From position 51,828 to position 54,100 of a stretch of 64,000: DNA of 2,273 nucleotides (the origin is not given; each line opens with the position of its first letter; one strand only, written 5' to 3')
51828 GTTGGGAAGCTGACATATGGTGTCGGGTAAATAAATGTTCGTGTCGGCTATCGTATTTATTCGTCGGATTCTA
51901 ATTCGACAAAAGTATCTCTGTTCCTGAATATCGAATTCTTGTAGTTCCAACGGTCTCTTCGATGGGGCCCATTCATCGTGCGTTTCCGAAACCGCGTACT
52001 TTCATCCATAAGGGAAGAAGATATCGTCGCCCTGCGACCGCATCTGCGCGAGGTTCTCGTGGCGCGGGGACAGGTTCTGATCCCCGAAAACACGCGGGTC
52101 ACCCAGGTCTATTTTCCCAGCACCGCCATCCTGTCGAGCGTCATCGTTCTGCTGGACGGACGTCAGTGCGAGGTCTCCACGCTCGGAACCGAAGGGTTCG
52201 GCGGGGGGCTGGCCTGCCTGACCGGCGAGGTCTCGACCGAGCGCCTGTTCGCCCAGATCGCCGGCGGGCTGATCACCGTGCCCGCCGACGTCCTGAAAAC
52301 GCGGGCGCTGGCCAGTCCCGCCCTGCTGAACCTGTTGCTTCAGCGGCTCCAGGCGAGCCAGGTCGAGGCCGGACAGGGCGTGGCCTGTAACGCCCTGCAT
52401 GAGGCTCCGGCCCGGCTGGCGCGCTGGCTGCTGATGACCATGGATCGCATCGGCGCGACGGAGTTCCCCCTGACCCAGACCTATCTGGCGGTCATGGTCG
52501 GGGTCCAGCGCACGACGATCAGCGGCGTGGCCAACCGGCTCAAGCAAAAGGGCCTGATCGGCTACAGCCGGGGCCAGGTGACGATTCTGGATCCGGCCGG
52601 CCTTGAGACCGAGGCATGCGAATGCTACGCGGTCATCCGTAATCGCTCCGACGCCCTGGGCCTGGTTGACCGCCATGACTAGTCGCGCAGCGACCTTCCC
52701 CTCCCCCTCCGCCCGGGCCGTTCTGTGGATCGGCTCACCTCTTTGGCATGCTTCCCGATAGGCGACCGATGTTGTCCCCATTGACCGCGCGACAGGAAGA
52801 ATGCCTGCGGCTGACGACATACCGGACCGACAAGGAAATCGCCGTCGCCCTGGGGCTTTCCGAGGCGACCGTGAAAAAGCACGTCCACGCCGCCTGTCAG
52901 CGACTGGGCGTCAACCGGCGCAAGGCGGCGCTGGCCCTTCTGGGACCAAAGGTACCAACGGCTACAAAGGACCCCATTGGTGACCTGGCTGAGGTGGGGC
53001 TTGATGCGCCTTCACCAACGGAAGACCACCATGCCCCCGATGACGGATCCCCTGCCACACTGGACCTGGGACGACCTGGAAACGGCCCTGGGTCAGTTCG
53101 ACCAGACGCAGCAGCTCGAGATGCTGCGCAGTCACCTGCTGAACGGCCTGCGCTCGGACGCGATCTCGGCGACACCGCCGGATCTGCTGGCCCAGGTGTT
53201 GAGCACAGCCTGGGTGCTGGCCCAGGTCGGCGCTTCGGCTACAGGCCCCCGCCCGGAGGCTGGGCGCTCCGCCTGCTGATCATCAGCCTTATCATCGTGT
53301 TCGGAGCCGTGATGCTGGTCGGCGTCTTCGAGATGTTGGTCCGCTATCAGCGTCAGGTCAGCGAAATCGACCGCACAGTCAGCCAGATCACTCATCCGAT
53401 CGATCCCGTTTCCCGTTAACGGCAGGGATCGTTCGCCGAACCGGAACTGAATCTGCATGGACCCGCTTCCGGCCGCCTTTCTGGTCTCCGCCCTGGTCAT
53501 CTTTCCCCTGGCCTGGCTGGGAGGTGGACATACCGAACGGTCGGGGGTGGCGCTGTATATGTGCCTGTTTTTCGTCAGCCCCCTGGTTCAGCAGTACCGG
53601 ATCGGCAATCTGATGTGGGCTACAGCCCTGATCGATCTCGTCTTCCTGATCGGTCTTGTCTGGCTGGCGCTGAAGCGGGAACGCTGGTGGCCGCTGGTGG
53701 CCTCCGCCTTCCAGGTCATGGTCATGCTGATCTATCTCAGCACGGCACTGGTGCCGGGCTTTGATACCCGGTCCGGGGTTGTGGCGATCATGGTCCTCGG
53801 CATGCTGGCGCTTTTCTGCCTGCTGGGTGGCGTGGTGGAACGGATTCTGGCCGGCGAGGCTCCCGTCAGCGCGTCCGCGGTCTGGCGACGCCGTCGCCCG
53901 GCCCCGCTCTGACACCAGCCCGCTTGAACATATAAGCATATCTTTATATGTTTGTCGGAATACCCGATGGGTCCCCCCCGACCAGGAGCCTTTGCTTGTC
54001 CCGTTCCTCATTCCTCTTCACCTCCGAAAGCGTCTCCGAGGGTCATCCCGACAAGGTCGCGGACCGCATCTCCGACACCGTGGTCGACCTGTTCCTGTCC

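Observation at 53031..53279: Probable fully nested gene: a second protein read in the +1 frame of the LuxR-TM linker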

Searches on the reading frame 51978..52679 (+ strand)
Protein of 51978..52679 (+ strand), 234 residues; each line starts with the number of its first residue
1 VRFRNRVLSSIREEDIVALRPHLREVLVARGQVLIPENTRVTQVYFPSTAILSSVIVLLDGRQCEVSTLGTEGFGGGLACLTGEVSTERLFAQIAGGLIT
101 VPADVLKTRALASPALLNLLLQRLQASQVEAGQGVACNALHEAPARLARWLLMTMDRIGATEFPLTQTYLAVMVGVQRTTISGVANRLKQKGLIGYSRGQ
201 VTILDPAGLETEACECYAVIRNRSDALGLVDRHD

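Call 4: search_protein_families(library=pfam, proteins=[window:51978-52679:+], max_evalue=1)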
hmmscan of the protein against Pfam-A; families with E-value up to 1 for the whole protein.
window:51978-52679:+ (234 aa): 6 families
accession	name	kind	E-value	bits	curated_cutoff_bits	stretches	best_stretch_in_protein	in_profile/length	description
PF13545.12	HTH_Crp_2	-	5.1e-17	62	27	1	145-210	1-68/70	Crp-like helix-turn-helix domain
PF12802.13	MarR_2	-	7.4e-05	23.3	27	1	164-194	18-50/61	MarR family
PF00027.35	cNMP_binding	-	0.0012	19.2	27.5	1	28-106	4-82/89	Cyclic nucleotide-binding domain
PF00392.27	GntR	-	0.0059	16.7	27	1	165-200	24-60/64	Bacterial regulatory proteins, gntR family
PF01047.28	MarR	-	0.0067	16.7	24.6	1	164-194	17-47/59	MarR family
PF01978.25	TrmB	-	0.044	14.1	25.6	1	164-203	22-61/68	Sugar-specific transcriptional regulator TrmB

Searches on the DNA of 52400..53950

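Call 82: search_rna_families(source=window, start=52400, end=53950, threshold=evalue, max_evalue=1)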
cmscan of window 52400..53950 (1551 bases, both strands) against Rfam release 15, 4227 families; matches with E-value up to 1: 0.
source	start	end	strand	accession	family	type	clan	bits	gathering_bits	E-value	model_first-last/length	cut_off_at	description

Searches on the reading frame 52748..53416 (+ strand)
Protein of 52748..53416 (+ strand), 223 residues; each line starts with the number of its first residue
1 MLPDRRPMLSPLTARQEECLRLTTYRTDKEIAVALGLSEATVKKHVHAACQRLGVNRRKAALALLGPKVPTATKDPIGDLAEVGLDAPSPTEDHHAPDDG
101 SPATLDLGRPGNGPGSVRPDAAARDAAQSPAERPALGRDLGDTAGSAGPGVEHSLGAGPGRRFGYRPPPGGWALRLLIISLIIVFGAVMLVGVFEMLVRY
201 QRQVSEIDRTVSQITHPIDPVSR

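Call 4: search_protein_families(library=pfam, proteins=[window:52748-53416:+], max_evalue=1)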
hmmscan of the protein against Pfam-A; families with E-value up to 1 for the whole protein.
window:52748-53416:+ (223 aa): 6 families
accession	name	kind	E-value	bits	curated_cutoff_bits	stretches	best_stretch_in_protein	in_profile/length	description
PF00196.25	GerE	-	1.2e-08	34.9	23.5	1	11-61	2-53/57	Bacterial regulatory proteins, luxR family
PF04545.22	Sigma70_r4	-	1.8e-05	24.6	24.1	1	9-53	2-48/50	Sigma-70, region 4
PF08281.18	Sigma70_r4_2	-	2.8e-05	24.1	25.7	1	29-53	30-54/54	Sigma-70, region 4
PF13384.12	HTH_23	-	0.018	15.3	24.6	1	27-47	19-39/50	Homeodomain-like domain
PF04967.18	HTH_10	-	0.068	13.4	23.1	1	29-53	27-51/53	HTH DNA binding domain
PF13412.12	HTH_24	-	0.15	12.1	21.9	1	28-46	20-38/48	Winged helix-turn-helix DNA-binding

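Call 22: find_related_loci(query=window:52748-53416:+, collection=metagenome_contigs, flank=1500)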
Query window:52748-53416:+ (223 aa) in metagenome_contigs; peptide patterns used: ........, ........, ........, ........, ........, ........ (x = any residue, [..] = any of these).
594 stretches matched a pattern (row limit reached: there are more); 8 encode a relative of the query (tblastn E <= 1e-3); 8 distinct loci.
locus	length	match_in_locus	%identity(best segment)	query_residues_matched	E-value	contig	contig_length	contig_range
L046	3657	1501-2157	80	4-222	7e-104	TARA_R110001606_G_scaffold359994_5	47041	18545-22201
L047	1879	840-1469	79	4-213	1e-99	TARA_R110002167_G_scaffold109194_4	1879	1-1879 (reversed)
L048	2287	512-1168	71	3-221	2e-97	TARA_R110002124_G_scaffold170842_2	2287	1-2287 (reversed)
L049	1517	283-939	70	3-221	2e-99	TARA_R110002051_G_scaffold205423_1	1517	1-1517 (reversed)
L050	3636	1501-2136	62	1-212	8e-71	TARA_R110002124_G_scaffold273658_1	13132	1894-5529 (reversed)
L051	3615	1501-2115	50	8-207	2e-50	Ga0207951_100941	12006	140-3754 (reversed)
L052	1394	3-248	76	142-223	8e-37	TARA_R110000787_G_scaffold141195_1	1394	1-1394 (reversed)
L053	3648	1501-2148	60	8-220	2e-67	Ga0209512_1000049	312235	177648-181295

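Call 23: find_related_loci(query=window:52748-53416:+, collection=genome_contigs, flank=1500)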
Query window:52748-53416:+ (223 aa) in genome_contigs; peptide patterns used: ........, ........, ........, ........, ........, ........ (x = any residue, [..] = any of these).
599 stretches matched a pattern (row limit reached: there are more); 7 encode a relative of the query (tblastn E <= 1e-3); 7 distinct loci.
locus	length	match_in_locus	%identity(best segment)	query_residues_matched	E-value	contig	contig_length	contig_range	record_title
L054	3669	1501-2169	79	1-223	2e-105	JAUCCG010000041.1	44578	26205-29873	MAG: Brevundimonas sp. isolate R4x_68d_np_Bin1.16 contig_418, whole genome shotgun sequence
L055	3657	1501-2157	80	4-222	9e-104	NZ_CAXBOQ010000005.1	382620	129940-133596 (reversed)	MAG: uncultured Brevundimonas sp. isolate ERR2762181_binner123_Refined_35 ERZ3422296.7, whole genome shotgun sequence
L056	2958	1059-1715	70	3-221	4e-95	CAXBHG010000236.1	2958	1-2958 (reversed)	MAG TPA_asm: uncultured Brevundimonas sp. isolate ERR2762109_maxbin2_8 genome assembly, contig: ERZ3421580.15245, whole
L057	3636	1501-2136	62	1-212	4e-75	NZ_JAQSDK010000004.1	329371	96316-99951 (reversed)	MAG: Brevundimonas sp. isolate K-2018 MAG003 NODE_14_length_329371_cov_18.613754, whole genome shotgun sequence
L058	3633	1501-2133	52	6-212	1e-58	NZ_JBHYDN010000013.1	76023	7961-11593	MAG: Brevundimonas sp. isolate CCAP1437_1_bin-001 CCAP1437_1_bin-001_c13, whole genome shotgun sequence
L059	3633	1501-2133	50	6-212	2e-43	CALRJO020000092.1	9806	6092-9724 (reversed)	MAG: Brevundimonas vancanneytii isolate JJ-HEJT-55-5-mx-bin530 genome assembly, contig: JJ-R213-45-C779, whole genome sh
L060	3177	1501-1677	42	7-64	4e-6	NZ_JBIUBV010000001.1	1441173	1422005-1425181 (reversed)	Streptomyces sp. NPDC052040 NPDC052040_26_H12.ctg-0001, whole genome shotgun sequence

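Call 28: search_protein_families(library=ncbifam, proteins=[window:52748-53416:+], max_evalue=1)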
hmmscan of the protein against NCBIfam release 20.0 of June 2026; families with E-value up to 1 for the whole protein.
window:52748-53416:+ (223 aa): 17 families
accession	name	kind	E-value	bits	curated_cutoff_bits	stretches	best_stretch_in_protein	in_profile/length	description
TIGR03020.2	EpsA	equivalog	1.6e-06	27.9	170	1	10-63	189-243/247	XrtB/PEP-CTERM-associated transcriptional regulator EpsA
NF041830.1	RR_TF_ErdR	exception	4.8e-05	23.2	390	1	26-64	166-204/213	response regulator transcription factor ErdR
TIGR03541.1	reg_near_HchA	equivalog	0.00011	21.8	215.6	1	11-61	171-222/232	PA1136 family autoinducer-binding transcriptional regulator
NF007505.1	PRK10100.1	equivalog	0.001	18.8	250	1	10-61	143-195/204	biofilm master transcriptional regulator CsgD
TIGR02983.1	SigE-fam_strep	subfamily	0.0012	18.8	141.55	1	10-55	109-156/162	SigE family RNA polymerase sigma factor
NF047785.1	respo_reg_MadR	equivalog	0.0012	18.2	300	1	10-61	147-199/209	MadR family response regulator transcription factor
NF003420.0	PRK04841.1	equivalog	0.002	16.2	537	1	10-63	837-891/903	HTH-type transcriptional regulator MalT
TIGR03879.1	near_KaiC_dom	domain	0.0025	18.2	65.1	1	20-51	30-61/91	probable regulatory domain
NF050132.1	TransRegAbsR2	equivalog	0.0026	16.5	850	1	9-60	528-580/582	LuxR family transcriptional regulator AbsR2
NF052445.1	RespRegMctR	equivalog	0.0029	17.1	300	1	10-56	143-190/205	two-component system response regulator MctR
NF007708.0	PRK10403.1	equivalog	0.0036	16.8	343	1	11-64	153-207/215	nitrate/nitrite response regulator protein NarP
TIGR02985.1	Sig70_bacteroi1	subfamily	0.0041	17.3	126.4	1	26-53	131-158/162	RNA polymerase sigma-70 factor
NF007935.0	PRK10651.1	equivalog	0.0081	15.4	250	1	10-59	154-204/216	two-component system response regulator NarL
TIGR02937.1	sigma70-ECF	superfamily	0.013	15.2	42.9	1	9-53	115-161/165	sigma-70 family RNA polymerase sigma factor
NF047402.1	TransRegVisN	equivalog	0.021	14.1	250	1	11-63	185-238/246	transcriptional regulator VisN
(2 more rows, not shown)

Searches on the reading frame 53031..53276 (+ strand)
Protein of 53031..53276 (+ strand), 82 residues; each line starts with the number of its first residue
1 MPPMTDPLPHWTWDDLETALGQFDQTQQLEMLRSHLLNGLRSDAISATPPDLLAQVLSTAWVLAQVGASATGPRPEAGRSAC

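Call 4: search_protein_families(library=pfam, proteins=[window:53031-53276:+], max_evalue=1)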
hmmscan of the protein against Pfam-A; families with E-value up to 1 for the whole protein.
window:53031-53276:+ (82 aa): 1 family
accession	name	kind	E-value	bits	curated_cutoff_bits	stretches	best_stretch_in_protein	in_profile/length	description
PF21351.2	TetR_C_41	-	0.021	15.5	27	1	24-71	40-88/108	Tetracyclin repressor-like, C-terminal domain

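Call 18: find_homologous_proteins(query=window:53031-53276:+, max_evalue=0.001)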
Query window:53031-53276:+ (82 aa): 14 proteins with E <= 0.001 among 15 candidates.
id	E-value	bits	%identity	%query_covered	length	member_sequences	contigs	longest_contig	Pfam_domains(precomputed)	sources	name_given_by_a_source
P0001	3.1e-42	160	90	100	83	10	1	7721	-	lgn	-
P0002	6.2e-42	159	90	100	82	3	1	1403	-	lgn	-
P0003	4.8e-39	150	85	100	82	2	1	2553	-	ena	-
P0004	3.4e-38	147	86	99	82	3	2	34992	-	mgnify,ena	mgnify:FL=1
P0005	2.8e-36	141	87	93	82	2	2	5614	-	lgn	-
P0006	5.0e-35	137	83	93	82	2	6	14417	-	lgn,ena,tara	tara:strand:- start:518 stop:766 length:249 start_codon:yes stop_codon:yes gene_type:complete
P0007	3.9e-34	134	80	100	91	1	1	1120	-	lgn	-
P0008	3.9e-33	131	76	100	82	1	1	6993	-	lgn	-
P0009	2.5e-32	128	77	99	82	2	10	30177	-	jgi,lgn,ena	-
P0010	2.5e-28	115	71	100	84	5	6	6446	-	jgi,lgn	jgi:hypothetical protein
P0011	1.8e-27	113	69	99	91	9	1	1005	-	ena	-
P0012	1.8e-24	103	65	100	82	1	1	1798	-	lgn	-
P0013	3.2e-20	90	100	57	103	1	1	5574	PF00196.26,PF04545.23,PF08281.19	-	-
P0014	4.2e-18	83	97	48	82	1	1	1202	-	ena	-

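Call 28: search_protein_families(library=ncbifam, proteins=[window:53031-53276:+], max_evalue=1)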
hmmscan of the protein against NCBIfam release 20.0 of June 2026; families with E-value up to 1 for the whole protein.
window:53031-53276:+ (82 aa): 0 families

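Call 63: find_encoding_contigs(protein=P0013, flank=2500, max_places=3)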
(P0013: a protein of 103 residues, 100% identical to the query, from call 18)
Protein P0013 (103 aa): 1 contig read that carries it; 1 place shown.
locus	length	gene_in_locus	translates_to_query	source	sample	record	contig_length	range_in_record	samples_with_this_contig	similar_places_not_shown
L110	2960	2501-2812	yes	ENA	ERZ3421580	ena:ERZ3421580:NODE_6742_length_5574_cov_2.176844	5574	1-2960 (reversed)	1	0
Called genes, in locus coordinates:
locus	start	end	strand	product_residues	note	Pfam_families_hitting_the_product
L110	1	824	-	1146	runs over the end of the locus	?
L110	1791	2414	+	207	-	PF13545:HTH_Crp_2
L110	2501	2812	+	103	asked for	PF00196:GerE, PF04545:Sigma70_r4 (weak), PF08281:Sigma70_r4_2 (weak)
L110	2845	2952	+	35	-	-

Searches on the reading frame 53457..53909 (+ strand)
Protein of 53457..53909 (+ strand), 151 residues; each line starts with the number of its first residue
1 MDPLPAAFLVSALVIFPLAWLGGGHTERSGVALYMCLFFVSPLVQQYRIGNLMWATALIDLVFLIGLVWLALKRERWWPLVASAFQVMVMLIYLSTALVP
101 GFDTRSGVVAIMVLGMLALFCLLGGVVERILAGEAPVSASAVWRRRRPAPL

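Call 4: search_protein_families(library=pfam, proteins=[window:53457-53909:+], max_evalue=1)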
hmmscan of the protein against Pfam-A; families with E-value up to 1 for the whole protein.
window:53457-53909:+ (151 aa): 0 families

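Call 28: search_protein_families(library=ncbifam, proteins=[window:53457-53909:+], max_evalue=1)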
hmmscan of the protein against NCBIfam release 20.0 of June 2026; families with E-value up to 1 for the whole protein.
window:53457-53909:+ (151 aa): 1 family
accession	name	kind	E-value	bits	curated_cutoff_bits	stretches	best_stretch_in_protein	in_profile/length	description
NF043039.1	HgcAB_like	equivalog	0.72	9.4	285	1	52-123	160-230/350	HgcAB-like fusion protein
